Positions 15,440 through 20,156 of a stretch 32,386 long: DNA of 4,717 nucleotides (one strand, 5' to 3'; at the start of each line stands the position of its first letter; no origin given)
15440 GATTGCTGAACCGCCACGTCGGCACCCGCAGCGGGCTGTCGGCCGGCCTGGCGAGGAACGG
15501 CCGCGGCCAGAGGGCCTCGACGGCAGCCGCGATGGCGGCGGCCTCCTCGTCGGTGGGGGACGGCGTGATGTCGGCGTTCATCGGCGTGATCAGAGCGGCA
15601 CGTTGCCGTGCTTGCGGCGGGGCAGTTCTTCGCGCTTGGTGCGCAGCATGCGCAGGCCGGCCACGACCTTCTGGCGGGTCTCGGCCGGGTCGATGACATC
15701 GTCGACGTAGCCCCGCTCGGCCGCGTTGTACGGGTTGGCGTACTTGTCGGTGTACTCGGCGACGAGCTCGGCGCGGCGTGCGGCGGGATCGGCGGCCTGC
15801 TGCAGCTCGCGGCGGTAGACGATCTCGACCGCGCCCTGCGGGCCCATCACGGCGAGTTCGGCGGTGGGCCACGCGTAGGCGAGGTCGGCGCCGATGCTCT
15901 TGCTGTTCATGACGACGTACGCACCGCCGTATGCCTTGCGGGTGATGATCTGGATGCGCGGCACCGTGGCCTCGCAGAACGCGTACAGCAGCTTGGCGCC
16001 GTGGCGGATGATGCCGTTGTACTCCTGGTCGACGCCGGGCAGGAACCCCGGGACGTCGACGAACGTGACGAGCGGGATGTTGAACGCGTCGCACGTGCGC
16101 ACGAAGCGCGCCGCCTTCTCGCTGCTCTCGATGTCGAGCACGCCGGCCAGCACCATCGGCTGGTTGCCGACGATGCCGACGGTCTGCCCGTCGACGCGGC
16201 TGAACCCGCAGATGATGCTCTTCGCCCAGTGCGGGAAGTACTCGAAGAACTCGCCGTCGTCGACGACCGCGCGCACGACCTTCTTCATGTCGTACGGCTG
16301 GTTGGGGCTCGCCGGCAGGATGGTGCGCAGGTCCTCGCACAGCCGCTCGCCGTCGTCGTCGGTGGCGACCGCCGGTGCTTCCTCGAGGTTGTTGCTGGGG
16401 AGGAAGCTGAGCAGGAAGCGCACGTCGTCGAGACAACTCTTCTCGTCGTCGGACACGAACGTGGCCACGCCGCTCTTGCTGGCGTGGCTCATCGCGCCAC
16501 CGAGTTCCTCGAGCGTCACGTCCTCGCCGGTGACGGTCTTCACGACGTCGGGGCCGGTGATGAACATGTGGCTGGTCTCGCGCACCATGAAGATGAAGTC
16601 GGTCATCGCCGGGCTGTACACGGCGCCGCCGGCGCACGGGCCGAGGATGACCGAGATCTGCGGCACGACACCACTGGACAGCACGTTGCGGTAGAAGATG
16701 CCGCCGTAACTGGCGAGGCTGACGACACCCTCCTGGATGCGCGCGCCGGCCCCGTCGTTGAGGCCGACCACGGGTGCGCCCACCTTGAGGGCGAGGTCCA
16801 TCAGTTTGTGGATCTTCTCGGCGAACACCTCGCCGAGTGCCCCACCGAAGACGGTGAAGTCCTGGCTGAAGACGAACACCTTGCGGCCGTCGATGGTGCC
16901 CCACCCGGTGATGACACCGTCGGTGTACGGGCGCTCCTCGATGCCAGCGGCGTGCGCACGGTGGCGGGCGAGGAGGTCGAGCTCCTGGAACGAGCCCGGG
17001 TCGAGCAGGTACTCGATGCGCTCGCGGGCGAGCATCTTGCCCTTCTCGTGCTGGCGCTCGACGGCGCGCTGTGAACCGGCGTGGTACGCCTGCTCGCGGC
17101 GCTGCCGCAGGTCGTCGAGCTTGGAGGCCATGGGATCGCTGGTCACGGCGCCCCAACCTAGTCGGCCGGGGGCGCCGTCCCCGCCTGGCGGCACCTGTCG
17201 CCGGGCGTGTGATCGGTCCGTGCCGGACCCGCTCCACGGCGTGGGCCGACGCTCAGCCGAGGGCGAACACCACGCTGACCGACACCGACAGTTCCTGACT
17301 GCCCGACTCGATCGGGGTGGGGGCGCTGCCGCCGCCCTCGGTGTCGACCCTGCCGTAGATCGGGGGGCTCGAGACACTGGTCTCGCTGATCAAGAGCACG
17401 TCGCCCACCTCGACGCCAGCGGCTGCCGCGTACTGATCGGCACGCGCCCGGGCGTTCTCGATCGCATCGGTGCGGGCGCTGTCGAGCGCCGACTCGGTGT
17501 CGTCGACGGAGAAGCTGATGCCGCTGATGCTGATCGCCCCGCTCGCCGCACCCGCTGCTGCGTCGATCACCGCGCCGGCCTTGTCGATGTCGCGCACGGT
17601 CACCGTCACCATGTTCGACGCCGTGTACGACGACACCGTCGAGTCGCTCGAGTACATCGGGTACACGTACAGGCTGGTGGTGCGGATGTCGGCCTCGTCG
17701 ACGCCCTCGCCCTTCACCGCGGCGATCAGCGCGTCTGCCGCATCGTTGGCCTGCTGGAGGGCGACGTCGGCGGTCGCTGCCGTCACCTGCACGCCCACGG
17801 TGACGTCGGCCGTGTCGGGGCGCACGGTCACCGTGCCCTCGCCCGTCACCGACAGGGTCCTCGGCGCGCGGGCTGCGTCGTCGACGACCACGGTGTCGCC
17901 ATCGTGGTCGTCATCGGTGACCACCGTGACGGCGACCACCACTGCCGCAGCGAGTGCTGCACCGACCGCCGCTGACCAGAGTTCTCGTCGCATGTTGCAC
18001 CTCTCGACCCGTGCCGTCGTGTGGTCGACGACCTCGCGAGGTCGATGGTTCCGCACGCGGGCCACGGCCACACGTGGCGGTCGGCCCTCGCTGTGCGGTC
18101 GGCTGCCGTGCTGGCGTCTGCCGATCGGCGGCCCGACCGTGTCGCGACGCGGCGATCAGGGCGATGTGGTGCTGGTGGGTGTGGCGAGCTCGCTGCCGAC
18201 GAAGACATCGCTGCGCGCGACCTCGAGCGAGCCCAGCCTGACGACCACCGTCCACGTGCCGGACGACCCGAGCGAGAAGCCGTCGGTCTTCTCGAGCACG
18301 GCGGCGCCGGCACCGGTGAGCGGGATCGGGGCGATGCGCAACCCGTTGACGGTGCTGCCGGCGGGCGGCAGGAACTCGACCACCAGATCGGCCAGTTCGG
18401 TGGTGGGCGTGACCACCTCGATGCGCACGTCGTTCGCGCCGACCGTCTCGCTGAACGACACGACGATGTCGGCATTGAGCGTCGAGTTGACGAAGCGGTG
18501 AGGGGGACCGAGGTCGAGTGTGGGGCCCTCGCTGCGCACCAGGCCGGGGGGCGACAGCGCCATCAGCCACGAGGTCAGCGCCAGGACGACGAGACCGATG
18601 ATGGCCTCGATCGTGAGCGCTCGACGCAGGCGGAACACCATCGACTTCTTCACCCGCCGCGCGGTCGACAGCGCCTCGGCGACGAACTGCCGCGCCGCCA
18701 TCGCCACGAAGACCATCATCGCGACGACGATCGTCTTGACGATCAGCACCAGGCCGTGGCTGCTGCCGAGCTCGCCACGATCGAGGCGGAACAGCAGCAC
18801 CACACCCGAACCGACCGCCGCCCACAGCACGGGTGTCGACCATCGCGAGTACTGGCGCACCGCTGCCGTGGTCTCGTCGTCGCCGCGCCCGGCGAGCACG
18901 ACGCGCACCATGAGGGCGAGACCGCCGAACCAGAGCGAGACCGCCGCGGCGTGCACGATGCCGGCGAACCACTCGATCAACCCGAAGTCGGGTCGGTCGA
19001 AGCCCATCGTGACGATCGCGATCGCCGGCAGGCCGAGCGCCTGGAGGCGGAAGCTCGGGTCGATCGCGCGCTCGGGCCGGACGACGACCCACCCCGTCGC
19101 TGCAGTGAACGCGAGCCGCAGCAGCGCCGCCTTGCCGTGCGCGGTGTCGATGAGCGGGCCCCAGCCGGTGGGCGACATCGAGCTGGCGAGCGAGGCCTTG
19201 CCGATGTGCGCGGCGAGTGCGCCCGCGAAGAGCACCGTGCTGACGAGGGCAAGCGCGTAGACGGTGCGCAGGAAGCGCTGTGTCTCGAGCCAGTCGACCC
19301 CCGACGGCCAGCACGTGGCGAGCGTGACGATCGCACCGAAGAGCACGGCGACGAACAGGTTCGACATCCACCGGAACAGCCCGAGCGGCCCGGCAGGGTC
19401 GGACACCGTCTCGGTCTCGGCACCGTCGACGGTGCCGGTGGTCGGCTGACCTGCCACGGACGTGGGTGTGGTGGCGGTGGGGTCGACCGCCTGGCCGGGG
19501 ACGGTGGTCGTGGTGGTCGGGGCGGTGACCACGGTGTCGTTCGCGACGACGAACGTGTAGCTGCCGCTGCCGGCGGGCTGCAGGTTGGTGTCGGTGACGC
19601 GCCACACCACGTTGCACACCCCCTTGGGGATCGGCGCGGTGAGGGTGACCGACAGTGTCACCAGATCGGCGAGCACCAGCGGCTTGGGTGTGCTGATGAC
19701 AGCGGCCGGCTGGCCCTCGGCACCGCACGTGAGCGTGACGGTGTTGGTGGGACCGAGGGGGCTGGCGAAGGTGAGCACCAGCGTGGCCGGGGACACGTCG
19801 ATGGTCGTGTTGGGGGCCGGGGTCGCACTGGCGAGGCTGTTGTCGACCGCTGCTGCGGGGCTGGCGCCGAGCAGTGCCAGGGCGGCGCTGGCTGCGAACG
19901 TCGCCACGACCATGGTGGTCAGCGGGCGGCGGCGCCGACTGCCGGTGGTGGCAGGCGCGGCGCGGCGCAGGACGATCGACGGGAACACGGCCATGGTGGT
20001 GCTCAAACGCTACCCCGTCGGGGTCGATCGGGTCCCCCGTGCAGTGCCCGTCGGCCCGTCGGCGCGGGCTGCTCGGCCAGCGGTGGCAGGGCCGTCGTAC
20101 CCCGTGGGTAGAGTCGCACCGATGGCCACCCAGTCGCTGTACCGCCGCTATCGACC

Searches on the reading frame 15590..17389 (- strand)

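Call 9: search_protein_families(library=pfam, proteins=[window:15590-17389:-])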
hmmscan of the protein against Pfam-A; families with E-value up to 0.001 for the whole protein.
window:15590-17389:- (599 aa): 2 families
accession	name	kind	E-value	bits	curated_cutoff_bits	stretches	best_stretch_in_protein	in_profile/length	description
PF01039.27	Carboxyl_trans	-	1.5e-200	667.5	22.3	1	112-596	1-492/493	Carboxyl transferase domain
PF03255.19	ACCA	-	9.1e-14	51.8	23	1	390-545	92-249/310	Acetyl co-enzyme A carboxylase carboxyltransferase-like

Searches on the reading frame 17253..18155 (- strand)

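Call 9: search_protein_families(library=pfam, proteins=[window:17253-18155:-])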
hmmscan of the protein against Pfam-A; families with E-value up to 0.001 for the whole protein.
window:17253-18155:- (300 aa): 1 family
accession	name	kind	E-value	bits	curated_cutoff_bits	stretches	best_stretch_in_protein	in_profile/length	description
PF04402.19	SIMPL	-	2.2e-52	178.8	25.2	1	101-297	1-205/205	Protein of unknown function (DUF541)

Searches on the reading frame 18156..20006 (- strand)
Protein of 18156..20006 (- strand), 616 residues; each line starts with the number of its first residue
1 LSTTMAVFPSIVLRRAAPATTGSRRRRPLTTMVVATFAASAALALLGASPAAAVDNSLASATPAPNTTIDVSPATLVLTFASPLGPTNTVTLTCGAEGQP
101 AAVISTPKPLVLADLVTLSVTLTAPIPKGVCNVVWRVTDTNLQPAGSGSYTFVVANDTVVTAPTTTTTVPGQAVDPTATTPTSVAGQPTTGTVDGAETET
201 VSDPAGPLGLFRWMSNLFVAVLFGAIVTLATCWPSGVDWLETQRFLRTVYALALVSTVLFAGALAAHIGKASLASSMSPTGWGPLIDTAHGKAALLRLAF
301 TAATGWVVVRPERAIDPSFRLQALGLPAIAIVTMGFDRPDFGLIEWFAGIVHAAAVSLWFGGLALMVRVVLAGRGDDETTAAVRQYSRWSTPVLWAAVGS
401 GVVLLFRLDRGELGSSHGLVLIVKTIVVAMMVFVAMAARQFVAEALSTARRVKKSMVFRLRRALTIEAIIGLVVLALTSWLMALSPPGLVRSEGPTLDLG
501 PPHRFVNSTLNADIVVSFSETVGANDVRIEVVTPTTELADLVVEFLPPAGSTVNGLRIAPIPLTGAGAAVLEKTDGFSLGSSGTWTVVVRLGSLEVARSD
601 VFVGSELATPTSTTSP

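Call 9: search_protein_families(library=pfam, proteins=[window:18156-20006:-])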
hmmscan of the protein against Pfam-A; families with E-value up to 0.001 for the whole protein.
window:18156-20006:- (616 aa): 2 families
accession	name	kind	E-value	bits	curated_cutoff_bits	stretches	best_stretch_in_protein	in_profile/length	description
PF05425.18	CopD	-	9.8e-12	45.6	32.1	1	381-481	2-105/105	Copper resistance protein D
PF04234.18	CopC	-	5.8e-09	37.3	23.3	1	57-154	3-92/92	CopC domain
